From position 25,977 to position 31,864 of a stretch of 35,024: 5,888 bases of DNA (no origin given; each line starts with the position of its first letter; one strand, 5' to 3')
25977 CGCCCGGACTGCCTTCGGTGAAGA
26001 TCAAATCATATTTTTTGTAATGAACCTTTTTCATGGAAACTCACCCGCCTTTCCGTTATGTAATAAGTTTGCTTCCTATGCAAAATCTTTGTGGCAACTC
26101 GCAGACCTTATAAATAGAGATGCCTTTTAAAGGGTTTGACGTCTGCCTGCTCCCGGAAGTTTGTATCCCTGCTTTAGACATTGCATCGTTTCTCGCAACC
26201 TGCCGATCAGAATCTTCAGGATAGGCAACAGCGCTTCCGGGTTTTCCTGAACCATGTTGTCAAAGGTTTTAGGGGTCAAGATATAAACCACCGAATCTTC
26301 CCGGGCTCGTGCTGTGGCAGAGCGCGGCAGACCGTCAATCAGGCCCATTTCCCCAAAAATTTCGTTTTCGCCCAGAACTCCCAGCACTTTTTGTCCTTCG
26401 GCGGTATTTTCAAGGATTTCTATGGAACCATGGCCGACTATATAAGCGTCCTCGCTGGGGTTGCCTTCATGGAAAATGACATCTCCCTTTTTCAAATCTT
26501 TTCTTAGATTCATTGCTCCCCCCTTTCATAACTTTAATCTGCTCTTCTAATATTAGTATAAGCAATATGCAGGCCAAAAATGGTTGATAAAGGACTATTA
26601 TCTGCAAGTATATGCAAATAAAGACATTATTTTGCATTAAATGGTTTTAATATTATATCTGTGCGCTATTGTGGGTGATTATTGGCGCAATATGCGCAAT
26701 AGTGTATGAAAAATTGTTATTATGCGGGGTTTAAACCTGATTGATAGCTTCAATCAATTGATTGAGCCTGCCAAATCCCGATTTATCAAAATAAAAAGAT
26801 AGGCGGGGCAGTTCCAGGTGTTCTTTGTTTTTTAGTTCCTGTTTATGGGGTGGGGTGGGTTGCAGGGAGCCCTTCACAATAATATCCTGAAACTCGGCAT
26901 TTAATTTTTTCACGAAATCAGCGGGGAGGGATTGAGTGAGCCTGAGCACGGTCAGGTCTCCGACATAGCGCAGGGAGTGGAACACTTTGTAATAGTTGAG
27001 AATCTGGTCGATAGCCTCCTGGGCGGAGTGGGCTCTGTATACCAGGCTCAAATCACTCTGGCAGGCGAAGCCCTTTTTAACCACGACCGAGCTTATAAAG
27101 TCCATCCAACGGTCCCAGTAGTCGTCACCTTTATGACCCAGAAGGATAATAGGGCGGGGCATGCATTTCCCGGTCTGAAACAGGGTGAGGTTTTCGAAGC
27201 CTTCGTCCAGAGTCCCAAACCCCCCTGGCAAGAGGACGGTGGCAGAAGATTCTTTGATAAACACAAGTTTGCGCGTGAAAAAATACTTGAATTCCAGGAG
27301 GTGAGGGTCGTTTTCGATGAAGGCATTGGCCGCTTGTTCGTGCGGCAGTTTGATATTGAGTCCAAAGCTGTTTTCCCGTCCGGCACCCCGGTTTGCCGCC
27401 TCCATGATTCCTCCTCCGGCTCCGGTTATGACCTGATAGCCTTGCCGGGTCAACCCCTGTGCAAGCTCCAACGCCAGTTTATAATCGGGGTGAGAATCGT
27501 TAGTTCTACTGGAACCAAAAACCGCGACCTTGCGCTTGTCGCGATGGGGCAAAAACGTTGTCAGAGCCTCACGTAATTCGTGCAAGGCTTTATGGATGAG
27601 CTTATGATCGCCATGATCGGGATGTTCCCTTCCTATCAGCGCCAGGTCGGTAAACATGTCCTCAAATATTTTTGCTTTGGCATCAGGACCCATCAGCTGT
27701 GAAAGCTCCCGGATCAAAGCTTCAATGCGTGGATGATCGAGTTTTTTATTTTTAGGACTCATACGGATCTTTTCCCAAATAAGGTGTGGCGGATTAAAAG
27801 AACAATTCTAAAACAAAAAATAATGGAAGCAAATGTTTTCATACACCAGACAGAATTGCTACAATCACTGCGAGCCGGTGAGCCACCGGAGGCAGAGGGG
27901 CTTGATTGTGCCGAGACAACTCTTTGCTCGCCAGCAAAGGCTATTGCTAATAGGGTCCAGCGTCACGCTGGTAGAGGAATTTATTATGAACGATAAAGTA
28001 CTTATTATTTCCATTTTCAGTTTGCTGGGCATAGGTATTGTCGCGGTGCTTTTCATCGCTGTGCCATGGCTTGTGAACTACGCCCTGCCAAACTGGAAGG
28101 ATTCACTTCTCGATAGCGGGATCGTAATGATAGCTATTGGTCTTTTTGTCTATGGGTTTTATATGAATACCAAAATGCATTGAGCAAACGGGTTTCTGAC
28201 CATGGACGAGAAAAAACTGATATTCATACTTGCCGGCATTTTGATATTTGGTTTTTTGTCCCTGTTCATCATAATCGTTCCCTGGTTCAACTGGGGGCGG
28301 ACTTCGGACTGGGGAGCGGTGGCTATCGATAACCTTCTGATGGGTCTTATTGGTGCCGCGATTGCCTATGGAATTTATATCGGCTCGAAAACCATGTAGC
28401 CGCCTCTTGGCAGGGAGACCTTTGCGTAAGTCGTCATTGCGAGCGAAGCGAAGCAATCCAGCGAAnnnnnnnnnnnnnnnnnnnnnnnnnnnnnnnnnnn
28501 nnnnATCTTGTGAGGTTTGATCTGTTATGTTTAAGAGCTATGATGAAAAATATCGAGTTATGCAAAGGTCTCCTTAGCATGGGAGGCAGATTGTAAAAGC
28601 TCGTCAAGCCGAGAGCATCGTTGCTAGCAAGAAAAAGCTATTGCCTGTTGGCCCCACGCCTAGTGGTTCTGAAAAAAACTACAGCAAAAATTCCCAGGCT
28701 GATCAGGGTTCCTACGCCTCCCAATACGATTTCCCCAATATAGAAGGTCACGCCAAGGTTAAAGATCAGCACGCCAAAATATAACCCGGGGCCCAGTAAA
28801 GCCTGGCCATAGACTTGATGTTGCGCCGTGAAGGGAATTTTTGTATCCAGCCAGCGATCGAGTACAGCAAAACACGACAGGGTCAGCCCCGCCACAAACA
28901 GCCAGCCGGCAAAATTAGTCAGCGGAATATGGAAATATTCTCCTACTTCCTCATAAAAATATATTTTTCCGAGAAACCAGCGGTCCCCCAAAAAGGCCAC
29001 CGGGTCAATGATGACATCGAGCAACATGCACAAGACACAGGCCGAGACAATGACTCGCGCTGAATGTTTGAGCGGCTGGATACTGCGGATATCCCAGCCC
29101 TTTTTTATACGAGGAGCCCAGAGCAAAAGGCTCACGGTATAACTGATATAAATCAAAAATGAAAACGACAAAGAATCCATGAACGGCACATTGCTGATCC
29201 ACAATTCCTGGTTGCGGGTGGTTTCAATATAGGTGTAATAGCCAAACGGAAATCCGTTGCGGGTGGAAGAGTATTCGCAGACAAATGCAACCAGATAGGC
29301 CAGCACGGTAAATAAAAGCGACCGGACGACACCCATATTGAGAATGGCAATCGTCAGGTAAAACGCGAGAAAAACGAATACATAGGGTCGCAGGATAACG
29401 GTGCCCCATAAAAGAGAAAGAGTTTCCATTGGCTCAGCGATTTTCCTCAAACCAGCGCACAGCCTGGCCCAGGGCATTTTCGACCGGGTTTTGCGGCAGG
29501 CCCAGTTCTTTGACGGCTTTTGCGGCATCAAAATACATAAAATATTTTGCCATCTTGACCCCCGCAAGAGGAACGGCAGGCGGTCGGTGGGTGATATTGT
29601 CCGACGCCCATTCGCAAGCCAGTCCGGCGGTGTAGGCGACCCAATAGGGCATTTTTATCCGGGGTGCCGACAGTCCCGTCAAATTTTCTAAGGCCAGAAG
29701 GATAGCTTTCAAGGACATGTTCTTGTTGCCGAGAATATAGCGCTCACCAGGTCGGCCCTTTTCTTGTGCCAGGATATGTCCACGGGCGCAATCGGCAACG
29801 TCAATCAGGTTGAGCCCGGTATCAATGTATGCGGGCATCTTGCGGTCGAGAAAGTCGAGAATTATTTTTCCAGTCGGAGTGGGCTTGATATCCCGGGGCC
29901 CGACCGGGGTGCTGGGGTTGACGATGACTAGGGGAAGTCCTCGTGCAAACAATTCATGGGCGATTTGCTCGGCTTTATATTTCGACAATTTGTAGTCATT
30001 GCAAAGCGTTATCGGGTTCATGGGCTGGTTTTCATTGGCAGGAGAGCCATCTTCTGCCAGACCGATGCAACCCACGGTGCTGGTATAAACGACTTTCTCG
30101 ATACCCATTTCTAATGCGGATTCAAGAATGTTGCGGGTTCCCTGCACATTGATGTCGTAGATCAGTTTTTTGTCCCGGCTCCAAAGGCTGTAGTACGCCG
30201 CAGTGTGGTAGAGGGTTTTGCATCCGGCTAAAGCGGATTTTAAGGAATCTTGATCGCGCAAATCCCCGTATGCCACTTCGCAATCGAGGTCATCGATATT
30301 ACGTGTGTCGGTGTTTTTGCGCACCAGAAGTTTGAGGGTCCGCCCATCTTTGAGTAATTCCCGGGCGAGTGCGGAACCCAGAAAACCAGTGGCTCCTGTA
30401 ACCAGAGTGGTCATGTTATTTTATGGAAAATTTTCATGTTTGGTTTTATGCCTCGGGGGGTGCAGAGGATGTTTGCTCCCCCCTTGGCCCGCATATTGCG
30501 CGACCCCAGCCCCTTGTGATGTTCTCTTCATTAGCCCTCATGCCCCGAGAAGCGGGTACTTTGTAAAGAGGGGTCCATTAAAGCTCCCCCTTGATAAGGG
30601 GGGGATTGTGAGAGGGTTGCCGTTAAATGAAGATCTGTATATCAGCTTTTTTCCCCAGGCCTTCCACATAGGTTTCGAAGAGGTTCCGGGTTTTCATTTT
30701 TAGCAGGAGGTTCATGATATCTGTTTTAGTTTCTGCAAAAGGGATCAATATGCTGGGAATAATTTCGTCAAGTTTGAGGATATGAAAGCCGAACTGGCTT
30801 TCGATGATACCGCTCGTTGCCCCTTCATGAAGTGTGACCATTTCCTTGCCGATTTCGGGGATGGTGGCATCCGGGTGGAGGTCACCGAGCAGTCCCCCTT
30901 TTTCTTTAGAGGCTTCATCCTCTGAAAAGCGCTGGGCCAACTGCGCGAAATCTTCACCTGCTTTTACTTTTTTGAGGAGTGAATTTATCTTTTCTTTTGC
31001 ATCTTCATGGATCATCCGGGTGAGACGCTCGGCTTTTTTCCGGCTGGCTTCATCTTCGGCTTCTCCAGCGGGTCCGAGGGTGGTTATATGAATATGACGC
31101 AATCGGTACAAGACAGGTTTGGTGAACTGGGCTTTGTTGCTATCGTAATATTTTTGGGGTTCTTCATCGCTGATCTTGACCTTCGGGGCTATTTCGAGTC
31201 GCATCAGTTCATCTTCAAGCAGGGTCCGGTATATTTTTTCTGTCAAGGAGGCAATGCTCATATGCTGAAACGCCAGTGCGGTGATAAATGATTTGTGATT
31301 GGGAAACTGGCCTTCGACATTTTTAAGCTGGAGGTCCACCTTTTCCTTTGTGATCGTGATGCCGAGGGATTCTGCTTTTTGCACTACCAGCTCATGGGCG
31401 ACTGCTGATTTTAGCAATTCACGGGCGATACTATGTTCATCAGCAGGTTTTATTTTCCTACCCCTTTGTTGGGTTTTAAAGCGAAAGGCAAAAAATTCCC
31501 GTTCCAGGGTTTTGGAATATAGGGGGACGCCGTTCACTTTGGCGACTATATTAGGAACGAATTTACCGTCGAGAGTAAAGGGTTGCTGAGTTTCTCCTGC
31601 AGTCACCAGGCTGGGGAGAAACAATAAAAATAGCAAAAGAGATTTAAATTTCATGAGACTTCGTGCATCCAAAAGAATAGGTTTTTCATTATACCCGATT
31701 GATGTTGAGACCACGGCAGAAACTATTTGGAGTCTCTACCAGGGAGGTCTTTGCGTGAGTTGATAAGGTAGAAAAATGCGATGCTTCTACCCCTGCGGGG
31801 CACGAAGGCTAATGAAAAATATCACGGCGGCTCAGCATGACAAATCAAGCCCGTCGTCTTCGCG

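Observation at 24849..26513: Tandem array of four output-less cyclic-nucleotide-binding domain proteins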

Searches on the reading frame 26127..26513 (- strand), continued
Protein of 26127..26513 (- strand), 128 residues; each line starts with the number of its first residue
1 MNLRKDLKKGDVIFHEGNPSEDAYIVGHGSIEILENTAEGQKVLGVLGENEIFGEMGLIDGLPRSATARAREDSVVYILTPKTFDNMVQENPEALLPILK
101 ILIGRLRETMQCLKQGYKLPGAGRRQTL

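Call 77: search_protein_families(library=pfam, alignment_id=A4, max_evalue=0.00001)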
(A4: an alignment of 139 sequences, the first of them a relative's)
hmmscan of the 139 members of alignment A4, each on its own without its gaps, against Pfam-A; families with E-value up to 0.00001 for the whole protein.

A. member 1, L017:2584-3909:- (441 aa): 0 families

B. families by the number of members that match (of 139 scanned): 67 families (the first 25 are shown)
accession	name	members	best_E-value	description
PF12706.13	Lactamase_B_2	16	3.2e-46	Beta-lactamase superfamily domain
PF00107.32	ADH_zinc_N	7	2.8e-16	Zinc-binding dehydrogenase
PF08240.17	ADH_N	7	2.2e-13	Alcohol dehydrogenase GroES-like domain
PF00543.27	P-II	7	3.6e-09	Nitrogen regulatory protein P-II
PF04773.18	FecR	6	1.4e-16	FecR protein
PF12724.12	Flavodoxin_5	5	1.3e-44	Flavodoxin domain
PF00912.28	Transgly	5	7.8e-44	Transglycosylase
PF14559.12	TPR_19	5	1.2e-17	Tetratricopeptide repeat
PF00011.27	HSP20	5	3e-17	Hsp20/alpha crystallin family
PF07719.23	TPR_2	5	3.3e-12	Tetratricopeptide repeat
PF13432.12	TPR_16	5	8.8e-11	Tetratricopeptide repeat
PF13428.12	TPR_14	5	1.8e-10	Tetratricopeptide repeat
PF13414.12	TPR_11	5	2.2e-10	TPR repeat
PF13424.12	TPR_12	5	3.8e-09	Tetratricopeptide repeat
PF00211.25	Guanylate_cyc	4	3e-21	Adenylate and Guanylate cyclase catalytic domain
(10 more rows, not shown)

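Call 78: search_protein_families(library=pfam, proteins=[L058:5188-5985:+, L067:4275-5066:+, L070:5189-5983:+, L076:5186-5974:+, L080:4688-5476:+, L045:5026-5832:-, L041:4977-5849:-, L019:4796-5779:+, L027:4872-5885:+, L057:6366-7184:-], max_evalue=0.00001)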
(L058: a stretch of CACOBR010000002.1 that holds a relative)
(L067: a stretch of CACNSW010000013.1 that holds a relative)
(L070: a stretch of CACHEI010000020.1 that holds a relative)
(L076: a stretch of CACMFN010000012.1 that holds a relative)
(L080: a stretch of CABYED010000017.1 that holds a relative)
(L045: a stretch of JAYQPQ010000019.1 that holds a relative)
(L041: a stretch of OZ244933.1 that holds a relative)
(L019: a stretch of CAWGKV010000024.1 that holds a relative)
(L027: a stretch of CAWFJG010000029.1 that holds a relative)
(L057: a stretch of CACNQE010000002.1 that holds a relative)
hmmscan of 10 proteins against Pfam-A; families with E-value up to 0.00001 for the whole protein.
L058:5188-5985:+ (265 aa): 1 family
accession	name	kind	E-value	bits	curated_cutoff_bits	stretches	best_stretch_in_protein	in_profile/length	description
PF12706.13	Lactamase_B_2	-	4.3e-10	40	27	1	56-232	31-200/200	Beta-lactamase superfamily domain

L067:4275-5066:+ (263 aa): 1 family
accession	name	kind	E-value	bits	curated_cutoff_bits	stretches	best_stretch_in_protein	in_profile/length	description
PF12706.13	Lactamase_B_2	-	9.9e-11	42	27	1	38-230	3-200/200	Beta-lactamase superfamily domain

L070:5189-5983:+ (264 aa): 1 family
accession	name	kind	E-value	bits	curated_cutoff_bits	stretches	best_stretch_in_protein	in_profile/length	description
PF12706.13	Lactamase_B_2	-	1.3e-09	38.4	27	1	39-231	3-200/200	Beta-lactamase superfamily domain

L076:5186-5974:+ (262 aa): 1 family
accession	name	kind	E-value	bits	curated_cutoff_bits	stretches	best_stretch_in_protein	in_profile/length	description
PF12706.13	Lactamase_B_2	-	5.4e-15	56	27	1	54-230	27-200/200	Beta-lactamase superfamily domain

L080:4688-5476:+ (262 aa): 2 families
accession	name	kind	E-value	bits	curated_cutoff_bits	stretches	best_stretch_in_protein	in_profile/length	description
PF12706.13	Lactamase_B_2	-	1.3e-30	107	27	1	50-233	1-199/200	Beta-lactamase superfamily domain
PF00753.33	Lactamase_B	-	3.7e-13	50.3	22.7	1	42-233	8-196/196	Metallo-beta-lactamase superfamily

L045:5026-5832:- (268 aa): 1 family
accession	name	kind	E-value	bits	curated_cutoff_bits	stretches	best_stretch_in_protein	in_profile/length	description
PF01177.27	Asp_Glu_race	-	1.5e-18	67.8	31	1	28-219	25-210/211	Asp/Glu/Hydantoin racemase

L041:4977-5849:- (290 aa): 1 family
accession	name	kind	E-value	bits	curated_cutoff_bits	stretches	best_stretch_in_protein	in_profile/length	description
PF01177.27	Asp_Glu_race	-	1.7e-18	67.6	31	1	54-242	26-210/211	Asp/Glu/Hydantoin racemase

L019:4796-5779:+ (327 aa): 2 families
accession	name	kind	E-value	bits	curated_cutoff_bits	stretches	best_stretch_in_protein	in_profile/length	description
PF00107.32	ADH_zinc_N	-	1.9e-13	50.9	31.8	1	160-272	1-116/129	Zinc-binding dehydrogenase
PF08240.17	ADH_N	-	1.7e-12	47.9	23.5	1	29-115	2-103/104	Alcohol dehydrogenase GroES-like domain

L027:4872-5885:+ (337 aa): 2 families
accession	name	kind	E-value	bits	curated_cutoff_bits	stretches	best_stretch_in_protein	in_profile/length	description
PF00107.32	ADH_zinc_N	-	1.7e-14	54.3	31.8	1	170-282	1-116/129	Zinc-binding dehydrogenase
PF08240.17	ADH_N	-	2.2e-13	50.8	23.5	1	39-125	2-103/104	Alcohol dehydrogenase GroES-like domain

L057:6366-7184:- (272 aa): 1 family
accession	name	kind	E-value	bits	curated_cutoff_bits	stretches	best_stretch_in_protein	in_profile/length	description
PF02230.22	Abhydrolase_2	-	2.2e-06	28.1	23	1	103-172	67-136/217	Phospholipase/Carboxylesterase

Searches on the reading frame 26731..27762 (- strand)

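Call 3: search_protein_families(library=pfam, proteins=[window:26731-27762:-], max_evalue=0.01)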
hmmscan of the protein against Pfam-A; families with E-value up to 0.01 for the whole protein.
window:26731-27762:- (343 aa): 2 families
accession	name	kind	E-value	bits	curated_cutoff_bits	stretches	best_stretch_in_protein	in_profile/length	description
PF03641.19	Lysine_decarbox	-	4.6e-24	85.5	27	1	120-254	1-131/131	Possible lysine decarboxylase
PF18306.6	LDcluster4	-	8.1e-12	45.4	26.3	1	76-187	1-109/151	SLOG cluster4 family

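Call 20: search_protein_families(library=ncbifam, proteins=[window:26731-27762:-], max_evalue=0.001)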
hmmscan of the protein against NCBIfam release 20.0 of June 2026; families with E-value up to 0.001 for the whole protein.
window:26731-27762:- (343 aa): 4 families
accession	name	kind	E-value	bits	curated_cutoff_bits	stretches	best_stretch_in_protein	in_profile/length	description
TIGR00730.1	TIGR00730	subfamily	1.3e-28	99.9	96.35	1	78-257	2-178/178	TIGR00730 family Rossman fold protein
TIGR00725.1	TIGR00725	hypoth_equivalog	6e-12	45.3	106.9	1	78-192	3-112/159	TIGR00725 family protein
NF058542.1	CtkRMPhLog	equivalog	2.5e-07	30.8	300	1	79-252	4-173/177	cytokinin riboside 5'-monophosphate phosphoribohydrolase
NF038390.1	Nsidase_PpnN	equivalog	7e-06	25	450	0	54-127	124-194/450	nucleotide 5'-monophosphate nucleosidase PpnN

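Call 21: search_protein_families(library=padloc, proteins=[window:26731-27762:-], max_evalue=0.001)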
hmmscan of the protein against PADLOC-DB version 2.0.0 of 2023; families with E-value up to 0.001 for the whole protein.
window:26731-27762:- (343 aa): 0 families

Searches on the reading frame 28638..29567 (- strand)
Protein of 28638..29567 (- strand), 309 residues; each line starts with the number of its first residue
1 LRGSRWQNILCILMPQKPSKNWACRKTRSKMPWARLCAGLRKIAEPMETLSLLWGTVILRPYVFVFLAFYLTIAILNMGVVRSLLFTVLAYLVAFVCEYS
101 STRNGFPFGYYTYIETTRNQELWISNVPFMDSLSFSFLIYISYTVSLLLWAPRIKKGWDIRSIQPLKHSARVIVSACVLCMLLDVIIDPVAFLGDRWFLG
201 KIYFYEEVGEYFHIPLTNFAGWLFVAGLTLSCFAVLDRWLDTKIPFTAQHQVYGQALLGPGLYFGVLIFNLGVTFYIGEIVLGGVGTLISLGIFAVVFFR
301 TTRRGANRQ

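Call 7: search_protein_families(library=pfam, proteins=[window:28638-29567:-], max_evalue=0.001)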
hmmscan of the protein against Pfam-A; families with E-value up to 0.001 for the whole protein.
window:28638-29567:- (309 aa): 1 family
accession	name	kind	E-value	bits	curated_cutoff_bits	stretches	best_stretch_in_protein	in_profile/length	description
PF04240.17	Caroten_synth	-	2.2e-20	73.9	25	1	64-287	6-203/209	Carotenoid biosynthesis protein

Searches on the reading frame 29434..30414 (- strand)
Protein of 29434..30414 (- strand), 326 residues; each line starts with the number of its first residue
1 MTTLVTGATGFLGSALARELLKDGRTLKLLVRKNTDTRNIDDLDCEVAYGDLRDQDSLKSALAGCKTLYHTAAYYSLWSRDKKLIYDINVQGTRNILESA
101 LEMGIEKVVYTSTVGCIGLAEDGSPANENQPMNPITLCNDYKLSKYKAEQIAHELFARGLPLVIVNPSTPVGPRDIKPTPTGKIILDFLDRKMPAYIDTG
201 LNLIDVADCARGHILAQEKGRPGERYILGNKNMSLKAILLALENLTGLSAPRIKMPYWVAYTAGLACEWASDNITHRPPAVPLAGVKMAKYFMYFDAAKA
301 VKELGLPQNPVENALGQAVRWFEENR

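Call 7: search_protein_families(library=pfam, proteins=[window:29434-30414:-], max_evalue=0.001)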
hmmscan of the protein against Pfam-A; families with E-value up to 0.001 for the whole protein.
window:29434-30414:- (326 aa): 8 families
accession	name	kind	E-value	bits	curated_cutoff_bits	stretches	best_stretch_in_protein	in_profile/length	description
PF01370.27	Epimerase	-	2.1e-35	122.7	20.9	1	4-229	2-240/240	NAD dependent epimerase/dehydratase family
PF01073.25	3Beta_HSD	-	6.3e-25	88.2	22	1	4-151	1-156/280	3-beta hydroxysteroid dehydrogenase/isomerase family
PF07993.18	NAD_binding_4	-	5.4e-20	72.1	20.1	2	58-177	82-210/258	Male sterility protein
PF16363.11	GDP_Man_Dehyd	-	1e-18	68.4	27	1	4-186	1-199/332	GDP-mannose 4,6 dehydratase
PF13460.12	NAD_binding_10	-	4.4e-16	59.7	27.2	1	7-169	1-145/184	NAD(P)H-binding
PF02719.21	Polysacc_synt_2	-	3.3e-11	43.4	20.2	1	4-113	2-128/293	Polysaccharide biosynthesis protein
PF05368.20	NmrA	-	3.6e-11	43.7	27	1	3-116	5-110/298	NmrA-like family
PF04321.23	RmlD_sub_bind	-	4.1e-09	36.4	27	1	1-153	1-137/287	RmlD substrate binding domain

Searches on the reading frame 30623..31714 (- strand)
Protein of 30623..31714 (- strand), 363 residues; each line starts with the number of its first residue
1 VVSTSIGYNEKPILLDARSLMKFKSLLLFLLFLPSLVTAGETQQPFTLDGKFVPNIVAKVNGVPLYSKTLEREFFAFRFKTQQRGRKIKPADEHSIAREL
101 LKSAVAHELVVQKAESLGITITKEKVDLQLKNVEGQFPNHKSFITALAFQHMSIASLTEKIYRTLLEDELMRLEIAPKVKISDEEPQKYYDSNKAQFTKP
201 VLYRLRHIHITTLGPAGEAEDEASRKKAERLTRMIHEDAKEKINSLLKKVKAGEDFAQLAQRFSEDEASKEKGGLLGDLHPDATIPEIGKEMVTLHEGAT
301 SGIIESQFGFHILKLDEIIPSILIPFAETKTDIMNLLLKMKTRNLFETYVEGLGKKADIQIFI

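Call 7: search_protein_families(library=pfam, proteins=[window:30623-31714:-], max_evalue=0.001)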
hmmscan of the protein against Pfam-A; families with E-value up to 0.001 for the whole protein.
window:30623-31714:- (363 aa): 5 families
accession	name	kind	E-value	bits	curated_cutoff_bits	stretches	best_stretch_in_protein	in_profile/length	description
PF13616.12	Rotamase_3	-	8.9e-23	81.5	22.5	1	202-316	15-113/116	PPIC-type PPIASE domain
PF00639.27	Rotamase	-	9.7e-21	75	21.7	1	236-316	15-96/97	PPIC-type PPIASE domain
PF13145.12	Rotamase_2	-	5.4e-15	56.7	27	1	181-330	1-120/121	PPIC-type PPIASE domain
PF13624.11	SurA_N_3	-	3.3e-11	43.7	27.2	1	26-170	16-161/162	SurA-like N-terminal domain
PF13623.11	SurA_N_2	-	3.3e-09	37.2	28.5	1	42-136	29-124/145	SurA-like N-terminal domain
